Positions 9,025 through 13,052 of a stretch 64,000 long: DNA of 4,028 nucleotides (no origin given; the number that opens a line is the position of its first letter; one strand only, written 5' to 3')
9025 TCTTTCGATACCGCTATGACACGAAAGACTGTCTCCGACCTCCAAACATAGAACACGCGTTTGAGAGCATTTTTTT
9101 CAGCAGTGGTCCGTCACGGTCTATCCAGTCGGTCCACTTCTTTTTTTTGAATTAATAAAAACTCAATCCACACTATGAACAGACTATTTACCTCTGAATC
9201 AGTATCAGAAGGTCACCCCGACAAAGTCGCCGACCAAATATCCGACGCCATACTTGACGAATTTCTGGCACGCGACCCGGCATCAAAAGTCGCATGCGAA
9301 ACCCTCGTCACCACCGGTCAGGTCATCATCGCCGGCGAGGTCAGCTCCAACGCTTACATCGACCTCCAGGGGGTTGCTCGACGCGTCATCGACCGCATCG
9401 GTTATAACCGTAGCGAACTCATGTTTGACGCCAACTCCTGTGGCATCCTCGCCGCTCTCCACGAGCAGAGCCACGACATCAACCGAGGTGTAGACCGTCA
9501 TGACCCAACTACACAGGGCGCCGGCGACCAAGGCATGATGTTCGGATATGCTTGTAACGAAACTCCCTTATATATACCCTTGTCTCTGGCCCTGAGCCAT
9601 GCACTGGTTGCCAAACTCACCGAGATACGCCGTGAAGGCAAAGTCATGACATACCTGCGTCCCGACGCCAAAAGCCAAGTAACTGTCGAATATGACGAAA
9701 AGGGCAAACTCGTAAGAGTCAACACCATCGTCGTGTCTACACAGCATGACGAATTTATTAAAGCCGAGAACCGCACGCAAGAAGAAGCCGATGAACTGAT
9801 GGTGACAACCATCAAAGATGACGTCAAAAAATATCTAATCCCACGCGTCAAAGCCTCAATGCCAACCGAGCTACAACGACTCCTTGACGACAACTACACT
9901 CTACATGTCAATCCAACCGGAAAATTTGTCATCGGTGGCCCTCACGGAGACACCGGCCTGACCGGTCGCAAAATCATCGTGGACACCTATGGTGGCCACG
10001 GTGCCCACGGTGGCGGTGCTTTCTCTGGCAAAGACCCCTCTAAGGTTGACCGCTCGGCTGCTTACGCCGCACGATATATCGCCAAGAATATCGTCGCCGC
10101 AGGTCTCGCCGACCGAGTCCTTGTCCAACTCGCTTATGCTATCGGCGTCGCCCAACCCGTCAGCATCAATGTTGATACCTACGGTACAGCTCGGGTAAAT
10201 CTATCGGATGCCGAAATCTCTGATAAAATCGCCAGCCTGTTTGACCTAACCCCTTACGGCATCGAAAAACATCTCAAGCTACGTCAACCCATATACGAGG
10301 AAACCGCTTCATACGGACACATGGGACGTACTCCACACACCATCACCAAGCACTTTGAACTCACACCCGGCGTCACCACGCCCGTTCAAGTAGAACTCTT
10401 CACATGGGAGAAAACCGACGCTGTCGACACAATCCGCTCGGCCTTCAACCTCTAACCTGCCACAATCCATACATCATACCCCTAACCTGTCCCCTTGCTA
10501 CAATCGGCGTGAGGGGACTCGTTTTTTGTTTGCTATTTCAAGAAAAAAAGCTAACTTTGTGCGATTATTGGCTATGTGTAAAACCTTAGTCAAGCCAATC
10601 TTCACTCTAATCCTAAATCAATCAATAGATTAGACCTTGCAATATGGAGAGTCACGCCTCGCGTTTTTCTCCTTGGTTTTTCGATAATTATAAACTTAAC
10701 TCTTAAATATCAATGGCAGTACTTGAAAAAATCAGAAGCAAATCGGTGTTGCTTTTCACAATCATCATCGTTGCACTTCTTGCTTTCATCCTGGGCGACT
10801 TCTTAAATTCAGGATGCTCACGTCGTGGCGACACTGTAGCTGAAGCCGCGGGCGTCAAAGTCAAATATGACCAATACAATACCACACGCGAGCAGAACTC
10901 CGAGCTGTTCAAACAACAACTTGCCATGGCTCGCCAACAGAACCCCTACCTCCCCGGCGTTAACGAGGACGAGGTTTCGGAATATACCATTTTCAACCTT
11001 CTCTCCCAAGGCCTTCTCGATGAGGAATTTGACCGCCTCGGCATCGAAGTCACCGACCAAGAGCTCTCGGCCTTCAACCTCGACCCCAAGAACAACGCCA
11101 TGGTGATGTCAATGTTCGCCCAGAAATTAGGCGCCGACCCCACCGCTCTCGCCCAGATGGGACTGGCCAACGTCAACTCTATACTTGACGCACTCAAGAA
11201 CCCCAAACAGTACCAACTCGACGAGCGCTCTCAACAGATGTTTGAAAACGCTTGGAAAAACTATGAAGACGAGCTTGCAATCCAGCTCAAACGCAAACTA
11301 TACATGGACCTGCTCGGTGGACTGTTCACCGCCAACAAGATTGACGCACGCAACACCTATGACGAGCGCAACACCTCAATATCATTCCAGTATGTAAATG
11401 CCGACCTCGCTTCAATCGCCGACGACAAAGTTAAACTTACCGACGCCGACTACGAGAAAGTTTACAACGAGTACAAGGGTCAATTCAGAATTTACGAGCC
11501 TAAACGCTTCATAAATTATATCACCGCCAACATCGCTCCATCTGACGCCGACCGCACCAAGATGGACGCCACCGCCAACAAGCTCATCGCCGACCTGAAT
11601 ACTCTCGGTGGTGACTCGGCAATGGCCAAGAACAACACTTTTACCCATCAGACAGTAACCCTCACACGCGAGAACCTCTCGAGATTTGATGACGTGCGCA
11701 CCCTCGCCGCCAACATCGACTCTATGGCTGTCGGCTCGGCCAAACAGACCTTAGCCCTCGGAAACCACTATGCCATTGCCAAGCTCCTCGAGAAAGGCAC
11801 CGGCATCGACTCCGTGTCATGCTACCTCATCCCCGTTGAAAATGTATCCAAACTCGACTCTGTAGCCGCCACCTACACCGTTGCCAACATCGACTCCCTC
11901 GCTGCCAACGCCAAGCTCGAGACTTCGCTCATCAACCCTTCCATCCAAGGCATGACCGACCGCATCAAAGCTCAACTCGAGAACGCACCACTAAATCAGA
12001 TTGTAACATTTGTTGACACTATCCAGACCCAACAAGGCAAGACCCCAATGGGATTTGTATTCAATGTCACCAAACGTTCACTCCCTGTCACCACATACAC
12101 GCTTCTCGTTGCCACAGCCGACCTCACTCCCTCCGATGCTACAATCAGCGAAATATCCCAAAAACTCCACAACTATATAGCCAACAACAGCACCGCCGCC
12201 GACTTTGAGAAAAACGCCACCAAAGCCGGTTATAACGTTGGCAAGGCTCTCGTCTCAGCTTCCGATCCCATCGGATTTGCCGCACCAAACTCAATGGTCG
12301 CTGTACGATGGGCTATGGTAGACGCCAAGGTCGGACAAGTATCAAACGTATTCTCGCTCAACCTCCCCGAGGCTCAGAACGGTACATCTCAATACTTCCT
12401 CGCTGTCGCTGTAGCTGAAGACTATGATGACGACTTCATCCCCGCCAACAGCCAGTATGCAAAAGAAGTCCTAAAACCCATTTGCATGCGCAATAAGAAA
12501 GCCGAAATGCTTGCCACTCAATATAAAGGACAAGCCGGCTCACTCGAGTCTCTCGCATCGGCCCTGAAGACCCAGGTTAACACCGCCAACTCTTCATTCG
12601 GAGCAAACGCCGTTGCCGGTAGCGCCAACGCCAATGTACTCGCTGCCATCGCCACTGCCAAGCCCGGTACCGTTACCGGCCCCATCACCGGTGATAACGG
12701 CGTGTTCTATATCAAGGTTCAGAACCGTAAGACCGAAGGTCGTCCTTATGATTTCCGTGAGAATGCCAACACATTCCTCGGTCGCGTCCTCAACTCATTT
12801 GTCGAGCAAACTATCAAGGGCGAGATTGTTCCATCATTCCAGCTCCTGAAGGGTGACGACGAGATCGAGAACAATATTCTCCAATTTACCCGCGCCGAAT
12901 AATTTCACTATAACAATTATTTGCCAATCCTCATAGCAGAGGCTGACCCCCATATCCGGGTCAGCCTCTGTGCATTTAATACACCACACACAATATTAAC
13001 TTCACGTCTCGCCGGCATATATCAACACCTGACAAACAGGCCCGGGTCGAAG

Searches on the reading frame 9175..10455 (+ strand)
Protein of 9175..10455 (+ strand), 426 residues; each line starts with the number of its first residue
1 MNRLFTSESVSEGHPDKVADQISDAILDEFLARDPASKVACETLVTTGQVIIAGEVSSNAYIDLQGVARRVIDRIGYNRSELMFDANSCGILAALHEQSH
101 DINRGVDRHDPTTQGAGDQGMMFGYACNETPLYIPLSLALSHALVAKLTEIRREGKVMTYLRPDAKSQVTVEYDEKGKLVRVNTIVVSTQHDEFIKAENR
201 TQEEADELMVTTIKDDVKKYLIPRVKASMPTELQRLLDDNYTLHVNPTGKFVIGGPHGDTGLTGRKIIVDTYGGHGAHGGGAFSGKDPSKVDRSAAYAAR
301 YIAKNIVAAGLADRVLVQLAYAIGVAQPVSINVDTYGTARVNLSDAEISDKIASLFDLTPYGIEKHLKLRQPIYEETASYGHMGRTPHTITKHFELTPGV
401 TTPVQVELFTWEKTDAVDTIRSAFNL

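Call 7: search_protein_families(library=pfam, proteins=[window:9175-10455:+])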
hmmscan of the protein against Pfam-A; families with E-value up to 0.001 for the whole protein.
window:9175-10455:+ (426 aa): 3 families
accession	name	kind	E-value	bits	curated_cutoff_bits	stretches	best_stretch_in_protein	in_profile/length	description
PF02773.21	S-AdoMet_synt_C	-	3e-64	215.5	25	1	253-386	1-132/138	S-adenosylmethionine synthetase, C-terminal domain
PF00438.25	S-AdoMet_synt_N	-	2.5e-43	147.1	33.1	1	3-99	2-98/99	S-adenosylmethionine synthetase, N-terminal domain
PF02772.21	S-AdoMet_synt_M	-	2.9e-40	137.6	29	1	114-251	2-120/120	S-adenosylmethionine synthetase, central domain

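Call 11: find_related_loci(query=window:9175-10455:+, collection=genome_contigs, flank=1500)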
Query window:9175-10455:+ (426 aa) in genome_contigs; peptide patterns used: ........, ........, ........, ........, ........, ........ (x = any residue, [..] = any of these).
600 stretches matched a pattern (row limit reached: there are more); 600 encode a relative of the query (tblastn E <= 1e-3); the best 80 are kept; 80 distinct loci.
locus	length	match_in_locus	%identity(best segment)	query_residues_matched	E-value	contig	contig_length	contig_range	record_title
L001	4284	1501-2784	67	1-426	0e+0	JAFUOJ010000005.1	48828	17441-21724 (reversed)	MAG: Parabacteroides sp. isolate RGIG4678 Roe_deer_Rectum-5__c152, whole genome shotgun sequence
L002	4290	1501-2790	68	1-426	0e+0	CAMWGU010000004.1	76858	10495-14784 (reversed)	MAG TPA_asm: uncultured Bacteroides sp. isolate SRR14411287_bin.12_metawrap_v1.3_MAG genome assembly, contig: NODE.15_le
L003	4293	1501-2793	68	1-424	0e+0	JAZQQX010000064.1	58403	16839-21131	MAG: Bacteroidaceae bacterium isolate T1900045235_TH20190005.MAGScoT_cleanbin_000009 SGB_5432_k141_2422178, whole genome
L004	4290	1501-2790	67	1-426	0e+0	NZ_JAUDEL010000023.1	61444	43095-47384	Mediterranea massiliensis strain 118_WCHN 118_WCHN_scaffold_23, whole genome shotgun sequence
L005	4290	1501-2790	67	1-426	0e+0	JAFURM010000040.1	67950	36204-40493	MAG: Bacteroides sp. isolate RGIG4759 Roe_deer_Rectum.Co__c1462001, whole genome shotgun sequence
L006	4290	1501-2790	69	1-426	0e+0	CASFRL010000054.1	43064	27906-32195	uncultured Bacteroidales bacterium isolate CO.O94.metabat-bins.172 genome assembly, contig: CO.O94.metabat-bins.172.fa_k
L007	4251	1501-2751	68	1-426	0e+0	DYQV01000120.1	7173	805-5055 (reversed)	MAG TPA_asm: Rikenella microfusus isolate SulCav_GS10_10_2_37_101 SulCav_GS10_10_20238_length_7173_cov_62_995926, whole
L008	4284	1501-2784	66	1-426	0e+0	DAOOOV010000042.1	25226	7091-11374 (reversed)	MAG TPA_asm: Flavobacterium sp. isolate AMR_MDS_2614 NODE_2362_length_25226_cov_16.072425, whole genome shotgun sequence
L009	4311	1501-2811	69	4-426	0e+0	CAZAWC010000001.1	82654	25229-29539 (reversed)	MAG TPA_asm: uncultured Staphylococcus sp. isolate SRP199465_co2_546 genome assembly, contig: NODE_428_length_82654_cov_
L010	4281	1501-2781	69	1-426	0e+0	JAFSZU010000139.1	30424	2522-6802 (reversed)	MAG: Bacteroidaceae bacterium isolate RGIG3623 Goat_Rumen.Co__c1812408, whole genome shotgun sequence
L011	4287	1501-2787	68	1-426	0e+0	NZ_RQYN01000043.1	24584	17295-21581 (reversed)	Tannerella forsythia strain OH1426_COT-023 scaffold_42, whole genome shotgun sequence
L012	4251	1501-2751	67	1-426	0e+0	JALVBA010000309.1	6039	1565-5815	MAG: Marinilabiliaceae bacterium isolate 132-544_metabat2_scaf2bin.125 132-544_scaffold_6200_c1, whole genome shotgun se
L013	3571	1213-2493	66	1-426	0e+0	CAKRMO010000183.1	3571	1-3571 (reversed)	MAG: uncultured Bacteroidaceae bacterium isolate REFINED_METABAT215_TOP10_CONTIGS_1500_ASSEMBLY_K77_MERGED__Hadza_MoBio_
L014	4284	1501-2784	67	1-426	0e+0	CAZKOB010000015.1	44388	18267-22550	MAG TPA_asm: uncultured Bacteroides sp. isolate SRP222994_co1_340 genome assembly, contig: NODE_1433_length_44388_cov_41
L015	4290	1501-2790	68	1-426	0e+0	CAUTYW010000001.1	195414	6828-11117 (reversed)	MAG TPA_asm: uncultured Prevotellaceae bacterium isolate ERR10228845_bin.1_MetaWRAP_v1.3_MAG genome assembly, contig: ER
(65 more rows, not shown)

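Call 24: find_homologous_proteins(query=window:9175-10455:+, max_evalue=1e-100)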
Query window:9175-10455:+ (426 aa): 8000 proteins with E <= 1e-100 among 8000 candidates; the best 120 are listed.
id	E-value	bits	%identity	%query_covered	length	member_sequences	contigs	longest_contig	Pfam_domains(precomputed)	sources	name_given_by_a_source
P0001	1.7e-280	948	100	100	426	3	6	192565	PF00438.26,PF02772.22,PF02773.22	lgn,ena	-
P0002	6.0e-248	841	68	97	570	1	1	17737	PF00438.26,PF02772.22,PF02773.22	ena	-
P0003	5.9e-234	795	83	100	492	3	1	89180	PF00438.26,PF02772.22,PF02773.22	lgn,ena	-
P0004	2.7e-221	753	79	100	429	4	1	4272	PF00438.26,PF02772.22,PF02773.22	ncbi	-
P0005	9.9e-215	731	78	100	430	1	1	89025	PF00438.26,PF02772.22,PF02773.22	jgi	-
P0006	7.6e-214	728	78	100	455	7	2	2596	PF00438.26,PF02772.22,PF02773.22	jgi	jgi:S-adenosylmethionine synthetase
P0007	2.7e-213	727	77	100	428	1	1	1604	PF00438.26,PF02772.22,PF02773.22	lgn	-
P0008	7.8e-213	725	76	100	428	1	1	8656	PF00438.26,PF02772.22,PF02773.22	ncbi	-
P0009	8.2e-213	725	77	100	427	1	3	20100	PF00438.26,PF02772.22,PF02773.22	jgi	jgi:S-adenosylmethionine synthetase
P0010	1.4e-212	724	77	100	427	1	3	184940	PF00438.26,PF02772.22,PF02773.22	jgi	jgi:S-adenosylmethionine synthetase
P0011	1.5e-212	724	76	100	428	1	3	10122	PF00438.26,PF02772.22,PF02773.22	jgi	jgi:S-adenosylmethionine synthetase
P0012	2.0e-212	724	76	100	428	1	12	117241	PF00438.26,PF02772.22,PF02773.22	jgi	jgi:S-adenosylmethionine synthetase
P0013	2.8e-212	723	75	100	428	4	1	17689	PF00438.26,PF02772.22,PF02773.22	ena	-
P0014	5.3e-212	722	76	100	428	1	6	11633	PF00438.26,PF02772.22,PF02773.22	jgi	jgi:S-adenosylmethionine synthetase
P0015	7.2e-212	722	63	85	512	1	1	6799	PF00438.26,PF02772.22,PF02773.22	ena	-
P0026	7.7e-211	718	77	98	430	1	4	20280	PF00438.26,PF02772.22,PF02773.22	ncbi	-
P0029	3.7e-209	713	78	97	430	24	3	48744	PF00438.26,PF02772.22,PF02773.22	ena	-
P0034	8.4e-209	712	77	97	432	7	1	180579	PF00438.26,PF02772.22,PF02773.22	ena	-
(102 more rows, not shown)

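Call 25: find_encoding_contigs(protein=P0001, flank=1200, max_places=10)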
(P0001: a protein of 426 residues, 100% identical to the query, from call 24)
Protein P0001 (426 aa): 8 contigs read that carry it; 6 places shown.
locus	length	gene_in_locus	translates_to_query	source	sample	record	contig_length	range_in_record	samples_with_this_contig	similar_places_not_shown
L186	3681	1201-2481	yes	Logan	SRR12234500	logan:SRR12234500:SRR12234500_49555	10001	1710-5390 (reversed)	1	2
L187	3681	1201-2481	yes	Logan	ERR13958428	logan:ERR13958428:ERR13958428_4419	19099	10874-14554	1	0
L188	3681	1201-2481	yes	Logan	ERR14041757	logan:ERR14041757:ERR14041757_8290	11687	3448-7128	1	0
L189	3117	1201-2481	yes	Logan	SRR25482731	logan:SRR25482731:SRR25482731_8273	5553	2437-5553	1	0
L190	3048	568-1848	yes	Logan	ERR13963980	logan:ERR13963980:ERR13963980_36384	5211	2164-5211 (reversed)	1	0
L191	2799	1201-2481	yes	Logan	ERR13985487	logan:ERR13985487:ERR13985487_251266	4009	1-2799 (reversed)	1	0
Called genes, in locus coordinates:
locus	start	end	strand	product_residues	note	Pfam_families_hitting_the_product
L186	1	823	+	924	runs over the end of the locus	PF02739:5_3_exonuc_N, PF01367:5_3_exonuc, PF01612:DNA_pol_A_exo1, PF00476:DNA_pol_A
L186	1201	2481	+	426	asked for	PF00438:S-AdoMet_synt_N, PF02772:S-AdoMet_synt_M, PF02773:S-AdoMet_synt_C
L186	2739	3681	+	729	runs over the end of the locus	PF13623:SurA_N_2, PF13624:SurA_N_3 (weak), PF13145:Rotamase_2 (weak)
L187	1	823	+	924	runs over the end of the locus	PF02739:5_3_exonuc_N, PF01367:5_3_exonuc, PF01612:DNA_pol_A_exo1, PF00476:DNA_pol_A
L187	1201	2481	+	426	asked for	PF00438:S-AdoMet_synt_N, PF02772:S-AdoMet_synt_M, PF02773:S-AdoMet_synt_C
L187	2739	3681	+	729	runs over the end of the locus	PF13623:SurA_N_2, PF13624:SurA_N_3 (weak), PF13145:Rotamase_2 (weak)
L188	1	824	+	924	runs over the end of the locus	PF02739:5_3_exonuc_N, PF01367:5_3_exonuc, PF01612:DNA_pol_A_exo1, PF00476:DNA_pol_A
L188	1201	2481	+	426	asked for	PF00438:S-AdoMet_synt_N, PF02772:S-AdoMet_synt_M, PF02773:S-AdoMet_synt_C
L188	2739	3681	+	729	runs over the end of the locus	PF13623:SurA_N_2, PF13624:SurA_N_3 (weak), PF13145:Rotamase_2 (weak)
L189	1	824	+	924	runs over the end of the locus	PF02739:5_3_exonuc_N, PF01367:5_3_exonuc, PF01612:DNA_pol_A_exo1, PF00476:DNA_pol_A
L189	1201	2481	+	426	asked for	PF00438:S-AdoMet_synt_N, PF02772:S-AdoMet_synt_M, PF02773:S-AdoMet_synt_C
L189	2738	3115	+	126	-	?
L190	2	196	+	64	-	?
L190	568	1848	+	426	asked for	PF00438:S-AdoMet_synt_N, PF02772:S-AdoMet_synt_M, PF02773:S-AdoMet_synt_C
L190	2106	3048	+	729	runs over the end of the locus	PF13623:SurA_N_2, PF13624:SurA_N_3 (weak), PF13145:Rotamase_2 (weak)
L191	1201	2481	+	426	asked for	PF00438:S-AdoMet_synt_N, PF02772:S-AdoMet_synt_M, PF02773:S-AdoMet_synt_C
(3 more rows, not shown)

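Call 26: find_encoding_contigs(protein=P0003, flank=1200, max_places=4)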
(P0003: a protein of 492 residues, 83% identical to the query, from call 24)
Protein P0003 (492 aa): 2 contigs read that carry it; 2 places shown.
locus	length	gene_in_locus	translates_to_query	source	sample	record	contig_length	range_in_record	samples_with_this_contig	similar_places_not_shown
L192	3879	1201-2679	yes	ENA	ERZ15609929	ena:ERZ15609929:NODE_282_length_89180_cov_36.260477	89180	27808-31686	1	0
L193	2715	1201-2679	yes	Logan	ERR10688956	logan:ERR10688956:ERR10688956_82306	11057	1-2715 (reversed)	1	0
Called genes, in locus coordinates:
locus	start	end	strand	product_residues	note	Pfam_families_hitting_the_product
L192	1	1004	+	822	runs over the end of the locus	PF09992:NAGPA, PF02368:Big_2, PF26918:Ig_Eae (weak)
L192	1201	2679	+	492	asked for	PF00438:S-AdoMet_synt_N, PF02772:S-AdoMet_synt_M, PF02773:S-AdoMet_synt_C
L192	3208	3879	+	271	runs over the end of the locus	PF18075:FtsX_ECD, PF02687:FtsX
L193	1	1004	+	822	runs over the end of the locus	PF09992:NAGPA, PF02368:Big_2, PF26918:Ig_Eae (weak)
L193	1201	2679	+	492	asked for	PF00438:S-AdoMet_synt_N, PF02772:S-AdoMet_synt_M, PF02773:S-AdoMet_synt_C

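Call 27: find_encoding_contigs(protein=P0004, flank=1200, max_places=4)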
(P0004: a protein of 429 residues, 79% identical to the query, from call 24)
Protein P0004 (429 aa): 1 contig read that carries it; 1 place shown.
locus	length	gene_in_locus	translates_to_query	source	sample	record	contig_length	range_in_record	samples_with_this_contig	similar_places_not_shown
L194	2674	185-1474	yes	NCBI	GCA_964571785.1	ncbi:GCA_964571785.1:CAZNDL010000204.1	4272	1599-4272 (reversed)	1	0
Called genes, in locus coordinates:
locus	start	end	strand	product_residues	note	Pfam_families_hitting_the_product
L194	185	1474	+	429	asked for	PF00438:S-AdoMet_synt_N, PF02772:S-AdoMet_synt_M, PF02773:S-AdoMet_synt_C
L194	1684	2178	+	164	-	PF04073:tRNA_edit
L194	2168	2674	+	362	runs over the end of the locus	PF01264:Chorismate_synt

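Call 28: find_encoding_contigs(protein=P0005, flank=1200, max_places=4)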
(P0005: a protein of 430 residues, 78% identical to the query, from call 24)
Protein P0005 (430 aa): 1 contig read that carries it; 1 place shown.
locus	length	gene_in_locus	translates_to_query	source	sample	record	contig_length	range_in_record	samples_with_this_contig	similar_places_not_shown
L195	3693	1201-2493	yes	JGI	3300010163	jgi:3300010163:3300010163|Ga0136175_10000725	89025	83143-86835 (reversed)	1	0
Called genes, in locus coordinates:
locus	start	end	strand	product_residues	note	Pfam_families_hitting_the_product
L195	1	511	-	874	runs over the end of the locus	PF07693:KAP_NTPase, PF13401:AAA_22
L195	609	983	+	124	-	-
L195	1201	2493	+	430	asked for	PF00438:S-AdoMet_synt_N, PF02772:S-AdoMet_synt_M, PF02773:S-AdoMet_synt_C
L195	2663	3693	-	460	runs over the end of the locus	PF01554:MatE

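Call 39: find_encoding_contigs(protein=P0029, flank=700, max_places=3)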
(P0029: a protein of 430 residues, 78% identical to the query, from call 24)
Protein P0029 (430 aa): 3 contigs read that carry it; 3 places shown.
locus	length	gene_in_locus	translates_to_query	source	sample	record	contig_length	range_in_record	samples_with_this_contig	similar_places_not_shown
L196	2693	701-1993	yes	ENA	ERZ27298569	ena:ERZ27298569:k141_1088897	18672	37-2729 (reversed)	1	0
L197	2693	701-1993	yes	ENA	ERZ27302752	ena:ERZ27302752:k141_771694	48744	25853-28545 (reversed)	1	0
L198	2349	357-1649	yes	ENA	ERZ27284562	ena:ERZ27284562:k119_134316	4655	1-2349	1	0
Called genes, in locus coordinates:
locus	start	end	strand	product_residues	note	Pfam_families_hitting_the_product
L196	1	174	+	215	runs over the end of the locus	PF01693:Cauli_VI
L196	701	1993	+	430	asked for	PF00438:S-AdoMet_synt_N, PF02772:S-AdoMet_synt_M, PF02773:S-AdoMet_synt_C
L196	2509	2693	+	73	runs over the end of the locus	?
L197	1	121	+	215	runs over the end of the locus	PF01693:Cauli_VI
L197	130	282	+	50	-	-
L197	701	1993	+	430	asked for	PF00438:S-AdoMet_synt_N, PF02772:S-AdoMet_synt_M, PF02773:S-AdoMet_synt_C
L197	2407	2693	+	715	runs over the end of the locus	PF13623:SurA_N_2, PF13624:SurA_N_3, PF13145:Rotamase_2 (faint)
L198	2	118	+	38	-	?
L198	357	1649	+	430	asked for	PF00438:S-AdoMet_synt_N, PF02772:S-AdoMet_synt_M, PF02773:S-AdoMet_synt_C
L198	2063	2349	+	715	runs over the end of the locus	PF13623:SurA_N_2, PF13624:SurA_N_3, PF13145:Rotamase_2 (faint)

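Call 40: find_encoding_contigs(protein=P0034, flank=700, max_places=3)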
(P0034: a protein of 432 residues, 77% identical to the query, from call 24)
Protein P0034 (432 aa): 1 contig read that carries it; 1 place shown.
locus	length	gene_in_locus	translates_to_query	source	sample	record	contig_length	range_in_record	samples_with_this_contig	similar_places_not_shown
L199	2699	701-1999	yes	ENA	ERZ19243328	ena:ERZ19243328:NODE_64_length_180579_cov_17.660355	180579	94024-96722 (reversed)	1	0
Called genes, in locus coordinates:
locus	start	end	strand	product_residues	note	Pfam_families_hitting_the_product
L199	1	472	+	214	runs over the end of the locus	PF01693:Cauli_VI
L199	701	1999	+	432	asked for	PF00438:S-AdoMet_synt_N, PF02772:S-AdoMet_synt_M, PF02773:S-AdoMet_synt_C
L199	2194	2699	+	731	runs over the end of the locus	PF13623:SurA_N_2, PF13624:SurA_N_3, PF13145:Rotamase_2 (faint)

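Call 41: find_encoding_contigs(protein=P0010, flank=700, max_places=3)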
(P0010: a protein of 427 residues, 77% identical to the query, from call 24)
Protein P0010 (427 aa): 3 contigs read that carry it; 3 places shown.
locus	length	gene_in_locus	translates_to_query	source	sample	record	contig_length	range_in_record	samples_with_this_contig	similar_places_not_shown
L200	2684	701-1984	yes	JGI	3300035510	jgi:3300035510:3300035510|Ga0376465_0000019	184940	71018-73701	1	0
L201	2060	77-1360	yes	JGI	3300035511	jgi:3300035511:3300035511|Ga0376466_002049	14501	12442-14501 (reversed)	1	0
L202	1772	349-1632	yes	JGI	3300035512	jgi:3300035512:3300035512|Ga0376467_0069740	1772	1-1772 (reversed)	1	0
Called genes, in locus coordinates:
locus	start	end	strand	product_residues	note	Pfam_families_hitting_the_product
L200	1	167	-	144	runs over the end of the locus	PF02367:TsaE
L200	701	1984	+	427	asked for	PF00438:S-AdoMet_synt_N, PF02772:S-AdoMet_synt_M, PF02773:S-AdoMet_synt_C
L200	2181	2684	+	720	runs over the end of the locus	PF13623:SurA_N_2, PF13624:SurA_N_3, PF13145:Rotamase_2 (faint)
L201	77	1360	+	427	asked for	PF00438:S-AdoMet_synt_N, PF02772:S-AdoMet_synt_M, PF02773:S-AdoMet_synt_C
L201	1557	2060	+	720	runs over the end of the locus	PF13623:SurA_N_2, PF13624:SurA_N_3, PF13145:Rotamase_2 (faint)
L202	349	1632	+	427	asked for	PF00438:S-AdoMet_synt_N, PF02772:S-AdoMet_synt_M, PF02773:S-AdoMet_synt_C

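Call 42: find_encoding_contigs(protein=P0026, flank=700, max_places=3)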
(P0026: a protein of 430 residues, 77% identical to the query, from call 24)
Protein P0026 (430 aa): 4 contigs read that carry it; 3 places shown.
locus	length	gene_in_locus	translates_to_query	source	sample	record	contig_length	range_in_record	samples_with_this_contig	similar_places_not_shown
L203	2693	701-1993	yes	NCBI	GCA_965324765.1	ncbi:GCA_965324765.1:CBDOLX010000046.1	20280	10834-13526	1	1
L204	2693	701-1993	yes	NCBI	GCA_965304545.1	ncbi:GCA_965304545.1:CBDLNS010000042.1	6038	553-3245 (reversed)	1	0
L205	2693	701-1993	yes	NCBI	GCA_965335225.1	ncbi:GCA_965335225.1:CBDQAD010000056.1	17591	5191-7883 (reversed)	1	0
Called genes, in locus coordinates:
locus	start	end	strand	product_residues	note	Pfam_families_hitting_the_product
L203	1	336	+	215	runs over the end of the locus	PF01693:Cauli_VI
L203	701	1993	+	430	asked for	PF00438:S-AdoMet_synt_N, PF02772:S-AdoMet_synt_M, PF02773:S-AdoMet_synt_C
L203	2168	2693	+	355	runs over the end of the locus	-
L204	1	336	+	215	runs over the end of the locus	PF01693:Cauli_VI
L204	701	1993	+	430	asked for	PF00438:S-AdoMet_synt_N, PF02772:S-AdoMet_synt_M, PF02773:S-AdoMet_synt_C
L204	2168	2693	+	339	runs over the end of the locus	-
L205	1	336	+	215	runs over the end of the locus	PF01693:Cauli_VI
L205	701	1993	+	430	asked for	PF00438:S-AdoMet_synt_N, PF02772:S-AdoMet_synt_M, PF02773:S-AdoMet_synt_C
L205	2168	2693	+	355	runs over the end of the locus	-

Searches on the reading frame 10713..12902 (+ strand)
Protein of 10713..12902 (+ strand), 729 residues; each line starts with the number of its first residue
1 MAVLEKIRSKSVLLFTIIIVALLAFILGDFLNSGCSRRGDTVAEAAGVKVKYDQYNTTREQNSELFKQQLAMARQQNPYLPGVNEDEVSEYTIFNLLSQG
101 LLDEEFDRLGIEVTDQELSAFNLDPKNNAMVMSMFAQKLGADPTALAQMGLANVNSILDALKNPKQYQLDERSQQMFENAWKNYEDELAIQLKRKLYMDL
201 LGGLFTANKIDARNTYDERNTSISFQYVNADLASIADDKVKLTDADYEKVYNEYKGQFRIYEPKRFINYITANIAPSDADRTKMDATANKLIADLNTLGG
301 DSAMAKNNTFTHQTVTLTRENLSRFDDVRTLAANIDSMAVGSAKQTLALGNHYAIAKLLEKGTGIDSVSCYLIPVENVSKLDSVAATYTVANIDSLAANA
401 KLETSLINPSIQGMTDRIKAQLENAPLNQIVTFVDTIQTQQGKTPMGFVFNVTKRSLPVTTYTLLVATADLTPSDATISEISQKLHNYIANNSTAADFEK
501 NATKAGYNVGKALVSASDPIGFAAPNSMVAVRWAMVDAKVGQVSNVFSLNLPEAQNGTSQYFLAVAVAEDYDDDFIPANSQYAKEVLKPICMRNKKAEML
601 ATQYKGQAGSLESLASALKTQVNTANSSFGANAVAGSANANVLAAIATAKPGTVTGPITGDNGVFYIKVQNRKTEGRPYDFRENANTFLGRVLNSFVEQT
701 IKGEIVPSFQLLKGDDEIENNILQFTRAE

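Call 7: search_protein_families(library=pfam, proteins=[window:10713-12902:+])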
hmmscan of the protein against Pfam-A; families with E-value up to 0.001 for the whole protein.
window:10713-12902:+ (729 aa): 3 families
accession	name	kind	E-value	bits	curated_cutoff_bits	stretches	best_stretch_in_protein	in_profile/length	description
PF13623.11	SurA_N_2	-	5.2e-19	69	28.5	1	4-139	1-133/145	SurA-like N-terminal domain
PF13145.12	Rotamase_2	-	2.5e-09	38.4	27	1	606-680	43-115/121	PPIC-type PPIASE domain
PF13624.11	SurA_N_3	-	2.2e-08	34.5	27.2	1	4-119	2-114/162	SurA-like N-terminal domain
